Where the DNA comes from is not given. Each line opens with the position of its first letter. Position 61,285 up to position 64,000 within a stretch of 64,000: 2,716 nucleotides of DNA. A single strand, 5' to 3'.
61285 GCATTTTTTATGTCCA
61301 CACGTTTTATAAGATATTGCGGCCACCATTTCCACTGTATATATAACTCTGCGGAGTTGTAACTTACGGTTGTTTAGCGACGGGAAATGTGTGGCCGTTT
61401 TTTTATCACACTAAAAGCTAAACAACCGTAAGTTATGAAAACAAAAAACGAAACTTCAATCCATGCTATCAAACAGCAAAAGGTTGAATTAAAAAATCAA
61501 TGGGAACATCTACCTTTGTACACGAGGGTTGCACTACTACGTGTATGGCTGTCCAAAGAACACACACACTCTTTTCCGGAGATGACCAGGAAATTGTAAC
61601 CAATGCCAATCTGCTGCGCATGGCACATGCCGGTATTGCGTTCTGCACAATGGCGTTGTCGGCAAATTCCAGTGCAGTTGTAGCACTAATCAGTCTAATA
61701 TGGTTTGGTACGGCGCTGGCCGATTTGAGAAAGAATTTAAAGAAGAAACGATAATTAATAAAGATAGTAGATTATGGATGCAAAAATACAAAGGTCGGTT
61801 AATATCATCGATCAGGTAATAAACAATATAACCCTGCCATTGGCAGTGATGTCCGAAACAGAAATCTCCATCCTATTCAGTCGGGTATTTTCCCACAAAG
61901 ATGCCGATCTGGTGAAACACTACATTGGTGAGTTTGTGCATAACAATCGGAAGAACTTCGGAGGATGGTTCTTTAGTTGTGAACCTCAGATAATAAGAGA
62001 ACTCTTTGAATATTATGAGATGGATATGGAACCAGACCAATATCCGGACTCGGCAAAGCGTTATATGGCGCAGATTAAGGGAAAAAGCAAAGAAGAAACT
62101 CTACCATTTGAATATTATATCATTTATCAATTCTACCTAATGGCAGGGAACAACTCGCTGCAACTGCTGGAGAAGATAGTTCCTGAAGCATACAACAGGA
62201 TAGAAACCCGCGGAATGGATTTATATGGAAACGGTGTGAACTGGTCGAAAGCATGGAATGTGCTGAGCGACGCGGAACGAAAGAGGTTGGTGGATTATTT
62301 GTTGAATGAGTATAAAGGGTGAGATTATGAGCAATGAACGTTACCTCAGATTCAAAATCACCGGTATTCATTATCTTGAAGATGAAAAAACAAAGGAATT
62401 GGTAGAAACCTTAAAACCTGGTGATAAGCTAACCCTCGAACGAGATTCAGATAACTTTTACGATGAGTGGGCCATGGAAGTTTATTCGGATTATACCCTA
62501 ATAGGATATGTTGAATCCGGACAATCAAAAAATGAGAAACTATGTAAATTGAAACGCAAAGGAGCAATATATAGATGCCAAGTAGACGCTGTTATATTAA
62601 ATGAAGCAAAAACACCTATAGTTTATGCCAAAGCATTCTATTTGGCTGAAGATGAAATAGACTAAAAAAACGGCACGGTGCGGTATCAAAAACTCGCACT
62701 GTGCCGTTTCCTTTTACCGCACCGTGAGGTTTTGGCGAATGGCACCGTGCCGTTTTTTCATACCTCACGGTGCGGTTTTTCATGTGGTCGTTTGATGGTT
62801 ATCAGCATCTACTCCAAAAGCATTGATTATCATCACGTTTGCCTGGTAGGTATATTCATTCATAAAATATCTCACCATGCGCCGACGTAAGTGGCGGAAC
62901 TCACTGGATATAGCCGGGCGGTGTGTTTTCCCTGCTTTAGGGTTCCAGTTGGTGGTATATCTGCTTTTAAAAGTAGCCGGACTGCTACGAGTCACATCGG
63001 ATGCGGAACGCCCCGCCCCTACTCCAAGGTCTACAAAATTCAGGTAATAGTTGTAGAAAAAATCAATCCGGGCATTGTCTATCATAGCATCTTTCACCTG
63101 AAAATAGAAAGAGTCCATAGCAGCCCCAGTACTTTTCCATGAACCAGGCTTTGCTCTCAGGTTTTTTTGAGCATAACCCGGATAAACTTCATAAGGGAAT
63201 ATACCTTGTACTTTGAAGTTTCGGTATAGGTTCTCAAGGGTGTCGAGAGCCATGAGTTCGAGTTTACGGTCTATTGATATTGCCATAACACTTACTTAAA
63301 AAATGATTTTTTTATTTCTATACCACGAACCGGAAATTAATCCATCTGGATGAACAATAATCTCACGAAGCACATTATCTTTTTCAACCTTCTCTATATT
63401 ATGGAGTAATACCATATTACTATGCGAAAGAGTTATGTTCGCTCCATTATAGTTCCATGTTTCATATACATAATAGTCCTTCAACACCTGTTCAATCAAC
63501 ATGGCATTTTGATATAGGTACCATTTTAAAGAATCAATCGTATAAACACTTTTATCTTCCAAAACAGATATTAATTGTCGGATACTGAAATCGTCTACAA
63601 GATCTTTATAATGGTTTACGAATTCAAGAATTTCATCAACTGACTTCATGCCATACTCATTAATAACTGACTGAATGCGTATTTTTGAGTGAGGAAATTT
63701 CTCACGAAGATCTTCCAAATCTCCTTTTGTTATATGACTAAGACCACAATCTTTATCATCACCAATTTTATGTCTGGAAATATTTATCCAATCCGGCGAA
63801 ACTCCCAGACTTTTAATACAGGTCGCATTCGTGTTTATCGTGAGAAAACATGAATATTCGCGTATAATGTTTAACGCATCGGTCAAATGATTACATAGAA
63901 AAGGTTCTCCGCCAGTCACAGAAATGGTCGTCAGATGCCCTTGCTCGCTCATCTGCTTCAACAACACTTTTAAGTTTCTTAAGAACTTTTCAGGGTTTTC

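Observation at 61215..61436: Inverted-repeat-flanked ~100-bp segment upstream of a small gene: candidate invertible switch or operator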

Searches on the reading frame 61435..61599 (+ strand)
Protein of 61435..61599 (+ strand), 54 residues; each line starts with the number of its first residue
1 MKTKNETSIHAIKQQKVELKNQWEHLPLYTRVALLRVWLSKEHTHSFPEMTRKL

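Call 13: search_protein_families(library=pfam, proteins=[window:61435-61599:+], max_evalue=0.01)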
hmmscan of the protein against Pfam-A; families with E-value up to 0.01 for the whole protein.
window:61435-61599:+ (54 aa): 0 families

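Call 14: search_protein_families(library=phrogs, proteins=[window:61435-61599:+], max_evalue=0.01)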
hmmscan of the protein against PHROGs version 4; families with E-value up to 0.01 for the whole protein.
window:61435-61599:+ (54 aa): 0 families

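Call 64: search_protein_families(library=padloc, proteins=[window:61435-61599:+], max_evalue=0.01)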
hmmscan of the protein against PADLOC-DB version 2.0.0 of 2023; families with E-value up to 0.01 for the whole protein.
window:61435-61599:+ (54 aa): 0 families

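Call 65: search_protein_families(library=ncbifam, proteins=[window:61435-61599:+], max_evalue=0.01)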
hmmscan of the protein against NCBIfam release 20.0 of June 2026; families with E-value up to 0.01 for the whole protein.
window:61435-61599:+ (54 aa): 0 families

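Call 68: list_cluster_members(proteins=[window:61435-61596:+, window:60915-61124:+, window:61500-61751:+, window:62306-62662:+, window:62783-63286:-])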
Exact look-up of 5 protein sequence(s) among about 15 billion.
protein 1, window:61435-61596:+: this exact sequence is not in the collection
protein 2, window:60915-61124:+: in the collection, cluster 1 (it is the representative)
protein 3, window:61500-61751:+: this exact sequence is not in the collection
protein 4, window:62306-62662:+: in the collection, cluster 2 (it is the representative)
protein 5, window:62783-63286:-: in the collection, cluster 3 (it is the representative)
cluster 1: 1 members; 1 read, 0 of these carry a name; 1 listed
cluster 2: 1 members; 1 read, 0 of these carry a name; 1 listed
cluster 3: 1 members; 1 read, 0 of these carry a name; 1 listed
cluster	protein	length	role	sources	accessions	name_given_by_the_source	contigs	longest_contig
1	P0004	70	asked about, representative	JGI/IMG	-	-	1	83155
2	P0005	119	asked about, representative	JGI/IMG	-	-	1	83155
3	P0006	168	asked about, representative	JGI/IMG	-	-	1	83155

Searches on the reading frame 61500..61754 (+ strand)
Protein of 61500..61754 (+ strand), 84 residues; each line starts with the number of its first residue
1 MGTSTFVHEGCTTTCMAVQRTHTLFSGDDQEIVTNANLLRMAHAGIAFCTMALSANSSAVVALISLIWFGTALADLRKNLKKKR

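Call 13: search_protein_families(library=pfam, proteins=[window:61500-61754:+], max_evalue=0.01)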
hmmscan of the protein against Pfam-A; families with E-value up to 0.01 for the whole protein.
window:61500-61754:+ (84 aa): 0 families

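Call 14: search_protein_families(library=phrogs, proteins=[window:61500-61754:+], max_evalue=0.01)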
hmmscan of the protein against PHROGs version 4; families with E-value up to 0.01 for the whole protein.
window:61500-61754:+ (84 aa): 0 families

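Call 33: find_homologous_proteins(query=window:61500-61754:+, max_evalue=0.1)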
Query window:61500-61754:+ (84 aa): 1 proteins with E <= 0.1 among 1 candidates.
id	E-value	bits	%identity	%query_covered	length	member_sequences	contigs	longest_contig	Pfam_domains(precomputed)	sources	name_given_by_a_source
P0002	7.5e-36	139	100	82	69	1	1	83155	-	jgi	-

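Call 64: search_protein_families(library=padloc, proteins=[window:61500-61754:+], max_evalue=0.01)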
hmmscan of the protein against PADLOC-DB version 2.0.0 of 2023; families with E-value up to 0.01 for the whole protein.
window:61500-61754:+ (84 aa): 0 families

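Call 65: search_protein_families(library=ncbifam, proteins=[window:61500-61754:+], max_evalue=0.01)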
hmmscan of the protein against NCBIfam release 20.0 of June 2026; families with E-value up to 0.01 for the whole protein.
window:61500-61754:+ (84 aa): 0 families

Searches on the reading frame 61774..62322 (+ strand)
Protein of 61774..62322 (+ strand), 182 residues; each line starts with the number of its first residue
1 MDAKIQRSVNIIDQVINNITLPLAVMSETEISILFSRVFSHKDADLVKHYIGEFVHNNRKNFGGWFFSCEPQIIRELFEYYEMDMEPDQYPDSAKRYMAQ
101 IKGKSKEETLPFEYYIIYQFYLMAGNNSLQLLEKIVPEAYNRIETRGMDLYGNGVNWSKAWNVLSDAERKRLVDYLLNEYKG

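Call 13: search_protein_families(library=pfam, proteins=[window:61774-62322:+], max_evalue=0.01)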
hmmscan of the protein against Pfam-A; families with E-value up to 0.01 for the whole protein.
window:61774-62322:+ (182 aa): 0 families

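Call 14: search_protein_families(library=phrogs, proteins=[window:61774-62322:+], max_evalue=0.01)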
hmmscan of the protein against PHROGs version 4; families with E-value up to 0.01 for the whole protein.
window:61774-62322:+ (182 aa): 0 families

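Call 15: find_related_loci(query=window:61774-62322:+, collection=viral_contigs, flank=4000)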
Query window:61774-62322:+ (182 aa) in viral_contigs; peptide patterns used: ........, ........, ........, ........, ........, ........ (x = any residue, [..] = any of these).
6 stretches matched a pattern, but none encodes a relative of the query by tblastn (E <= 1e-3).

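Call 18: find_homologous_proteins(query=window:61774-62322:+)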
Query window:61774-62322:+ (182 aa): 1 proteins with E <= 0.001 among 21 candidates.
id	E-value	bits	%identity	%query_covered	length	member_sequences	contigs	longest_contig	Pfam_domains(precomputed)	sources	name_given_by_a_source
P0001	1.3e-118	411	100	100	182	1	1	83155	-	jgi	-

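Call 19: find_encoding_contigs(protein=P0001, flank=10000)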
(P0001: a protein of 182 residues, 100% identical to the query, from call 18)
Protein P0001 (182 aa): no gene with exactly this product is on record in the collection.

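Call 60: list_cluster_members(proteins=[P0001, P0003])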
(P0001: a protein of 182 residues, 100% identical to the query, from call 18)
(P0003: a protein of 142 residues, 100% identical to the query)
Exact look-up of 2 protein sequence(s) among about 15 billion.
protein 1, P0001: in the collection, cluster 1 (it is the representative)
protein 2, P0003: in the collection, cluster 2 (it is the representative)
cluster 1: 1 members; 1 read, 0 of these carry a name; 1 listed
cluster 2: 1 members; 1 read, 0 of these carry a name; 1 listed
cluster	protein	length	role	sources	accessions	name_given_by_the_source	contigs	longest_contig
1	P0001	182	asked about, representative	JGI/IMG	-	-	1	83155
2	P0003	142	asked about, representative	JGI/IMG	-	-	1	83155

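Call 64: search_protein_families(library=padloc, proteins=[window:61774-62322:+], max_evalue=0.01)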
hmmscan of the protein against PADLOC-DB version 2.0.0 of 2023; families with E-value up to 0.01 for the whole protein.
window:61774-62322:+ (182 aa): 0 families

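Call 65: search_protein_families(library=ncbifam, proteins=[window:61774-62322:+], max_evalue=0.01)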
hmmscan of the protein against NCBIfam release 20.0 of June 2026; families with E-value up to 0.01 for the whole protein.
window:61774-62322:+ (182 aa): 0 families

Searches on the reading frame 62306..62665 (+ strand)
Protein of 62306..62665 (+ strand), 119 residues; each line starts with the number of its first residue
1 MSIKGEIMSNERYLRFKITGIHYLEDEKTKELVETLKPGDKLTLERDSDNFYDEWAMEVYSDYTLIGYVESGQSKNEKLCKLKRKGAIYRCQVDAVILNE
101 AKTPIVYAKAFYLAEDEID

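Call 13: search_protein_families(library=pfam, proteins=[window:62306-62665:+], max_evalue=0.01)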
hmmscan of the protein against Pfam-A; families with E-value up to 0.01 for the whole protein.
window:62306-62665:+ (119 aa): 1 family
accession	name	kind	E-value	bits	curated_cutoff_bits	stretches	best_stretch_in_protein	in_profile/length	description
PF08797.16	HIRAN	-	5.3e-08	33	24.7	1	14-75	4-60/96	HIRAN domain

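Call 14: search_protein_families(library=phrogs, proteins=[window:62306-62665:+], max_evalue=0.01)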
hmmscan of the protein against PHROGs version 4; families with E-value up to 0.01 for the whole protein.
window:62306-62665:+ (119 aa): 3 families
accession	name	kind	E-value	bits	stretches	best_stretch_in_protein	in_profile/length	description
phrog_8026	-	unknown function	5.6e-08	33.6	1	16-76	130-191/246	-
phrog_18569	-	unknown function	0.0012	20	1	18-70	8-59/95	-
phrog_27141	-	unknown function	0.0038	18.2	1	14-75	6-70/139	-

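Call 59: find_encoding_contigs(protein=window:62306-62665:+, flank=10000)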
Protein window:62306-62665:+ (119 aa): no gene with exactly this product is on record in the collection.

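Call 64: search_protein_families(library=padloc, proteins=[window:62306-62665:+], max_evalue=0.01)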
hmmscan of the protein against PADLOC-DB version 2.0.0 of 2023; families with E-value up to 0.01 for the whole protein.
window:62306-62665:+ (119 aa): 6 families
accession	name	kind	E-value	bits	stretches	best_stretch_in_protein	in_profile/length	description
PDLC04347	PDC-M03B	-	1.1e-09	36.2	1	12-96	126-208/245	-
PDLC04348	PDC-M03B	-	5.9e-09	34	1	10-101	126-216/248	-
PDLC04349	PDC-M03B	-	1.7e-08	32.4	1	15-96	131-213/232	-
PDLC04352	PDC-M03B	-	7.4e-08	30.2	1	9-76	129-194/250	-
PDLC04346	PDC-M03B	-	1.5e-05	22.7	1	14-105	87-177/262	-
PDLC04351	PDC-M03B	-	0.00027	18.6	1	13-97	130-213/255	-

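Call 65: search_protein_families(library=ncbifam, proteins=[window:62306-62665:+], max_evalue=0.01)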
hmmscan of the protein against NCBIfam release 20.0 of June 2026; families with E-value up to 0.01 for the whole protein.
window:62306-62665:+ (119 aa): 0 families

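Call 79: find_related_loci(query=window:62306-62665:+, collection=viral_contigs, flank=4000)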
Query window:62306-62665:+ (119 aa) in viral_contigs; peptide patterns used: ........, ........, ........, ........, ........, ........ (x = any residue, [..] = any of these).
4 stretches matched a pattern, but none encodes a relative of the query by tblastn (E <= 1e-3).

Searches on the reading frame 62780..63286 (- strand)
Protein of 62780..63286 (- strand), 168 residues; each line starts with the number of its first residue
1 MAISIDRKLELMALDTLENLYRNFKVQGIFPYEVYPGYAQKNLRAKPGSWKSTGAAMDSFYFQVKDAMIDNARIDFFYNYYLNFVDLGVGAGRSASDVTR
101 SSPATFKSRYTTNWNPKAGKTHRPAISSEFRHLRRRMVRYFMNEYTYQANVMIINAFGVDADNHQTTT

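Call 13: search_protein_families(library=pfam, proteins=[window:62780-63286:-], max_evalue=0.01)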
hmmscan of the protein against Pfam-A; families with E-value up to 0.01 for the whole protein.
window:62780-63286:- (168 aa): 0 families

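Call 14: search_protein_families(library=phrogs, proteins=[window:62780-63286:-], max_evalue=0.01)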
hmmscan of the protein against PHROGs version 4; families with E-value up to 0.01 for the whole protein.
window:62780-63286:- (168 aa): 0 families

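Call 48: search_dna_similar(query=window:62780-63286:-, collection=phages, mode=protein, max_evalue=0.001, max_rows=15)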
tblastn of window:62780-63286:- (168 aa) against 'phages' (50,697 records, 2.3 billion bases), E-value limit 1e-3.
No match.

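Call 64: search_protein_families(library=padloc, proteins=[window:62780-63286:-], max_evalue=0.01)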
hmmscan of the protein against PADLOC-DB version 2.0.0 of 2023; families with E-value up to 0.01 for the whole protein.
window:62780-63286:- (168 aa): 0 families

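Call 65: search_protein_families(library=ncbifam, proteins=[window:62780-63286:-], max_evalue=0.01)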
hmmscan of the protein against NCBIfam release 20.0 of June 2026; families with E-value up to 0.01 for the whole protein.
window:62780-63286:- (168 aa): 0 families

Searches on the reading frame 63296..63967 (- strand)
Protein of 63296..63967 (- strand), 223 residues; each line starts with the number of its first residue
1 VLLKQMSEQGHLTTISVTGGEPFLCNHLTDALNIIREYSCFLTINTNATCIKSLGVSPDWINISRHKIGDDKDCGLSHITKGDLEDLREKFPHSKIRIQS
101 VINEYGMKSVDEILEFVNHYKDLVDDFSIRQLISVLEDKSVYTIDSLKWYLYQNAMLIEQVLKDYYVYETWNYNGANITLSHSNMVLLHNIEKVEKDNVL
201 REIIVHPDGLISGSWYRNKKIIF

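Call 13: search_protein_families(library=pfam, proteins=[window:63296-63967:-], max_evalue=0.01)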
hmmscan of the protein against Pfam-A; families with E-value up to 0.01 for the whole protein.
window:63296-63967:- (223 aa): 1 family
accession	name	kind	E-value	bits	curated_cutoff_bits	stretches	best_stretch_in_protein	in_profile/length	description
PF04055.27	Radical_SAM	-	0.0037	17.9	29.5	1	3-71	37-115/166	Radical SAM superfamily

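Call 14: search_protein_families(library=phrogs, proteins=[window:63296-63967:-], max_evalue=0.01)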
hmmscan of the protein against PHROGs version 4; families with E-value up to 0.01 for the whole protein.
window:63296-63967:- (223 aa): 2 families
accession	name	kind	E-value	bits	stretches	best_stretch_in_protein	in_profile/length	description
phrog_13987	-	other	2.4e-05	24.8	1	1-197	52-217/274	radical SAM domain-containing protein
phrog_2076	-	moron, auxiliary metabolic gene and host takeover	0.00048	20.7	1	5-50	79-124/247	QueE-like radical SAM domain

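Call 64: search_protein_families(library=padloc, proteins=[window:63296-63967:-], max_evalue=0.01)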
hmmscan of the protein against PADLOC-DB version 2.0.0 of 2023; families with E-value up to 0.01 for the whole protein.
window:63296-63967:- (223 aa): 2 families
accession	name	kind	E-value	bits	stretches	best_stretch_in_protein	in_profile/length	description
PDLC02904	pVip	-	1.2e-06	26.3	1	2-136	40-179/262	Viperins associated with kinases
PDLC02903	pVip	-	6.6e-06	23.8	1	11-119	41-160/257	Viperins not associated with kinases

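Call 65: search_protein_families(library=ncbifam, proteins=[window:63296-63967:-], max_evalue=0.01)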
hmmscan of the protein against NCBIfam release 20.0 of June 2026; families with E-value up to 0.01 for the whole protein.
window:63296-63967:- (223 aa): 8 families
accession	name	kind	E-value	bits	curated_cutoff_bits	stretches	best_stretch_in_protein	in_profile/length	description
NF033640.1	N_Twi_rSAM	subfamily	4.4e-07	29.3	170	1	8-53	168-218/398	twitch domain-containing radical SAM protein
TIGR04080.1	rSAM_pep_cyc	equivalog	0.00017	20.5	500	1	2-135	143-281/440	KxxxW cyclic peptide radical SAM maturase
TIGR02495.1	NrdG2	equivalog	0.00022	20.6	131.15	1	7-53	58-104/193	anaerobic ribonucleoside-triphosphate reductase activating protein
NF038283.1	viperin_w_prok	equivalog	0.0005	19.3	180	1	9-53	52-97/281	viperin family antiviral radical SAM protein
NF050035.1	rSAM_WgK_link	exception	0.002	17.2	650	1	11-52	56-97/367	radical SAM/SPASM peptide maturase WgkB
TIGR04251.1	SCM_rSAM_ScmF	equivalog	0.0021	17.5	400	1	11-50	53-92/353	SynChlorMet cassette radical SAM/SPASM protein ScmF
TIGR04317.1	W_rSAM_matur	equivalog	0.0024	17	380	1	2-52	41-92/349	tungsten cofactor oxidoreductase radical SAM maturase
NF001199.0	PRK00164.2-1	equivalog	0.0043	16.2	231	0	12-156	59-208/308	GTP 3',8-cyclase MoaA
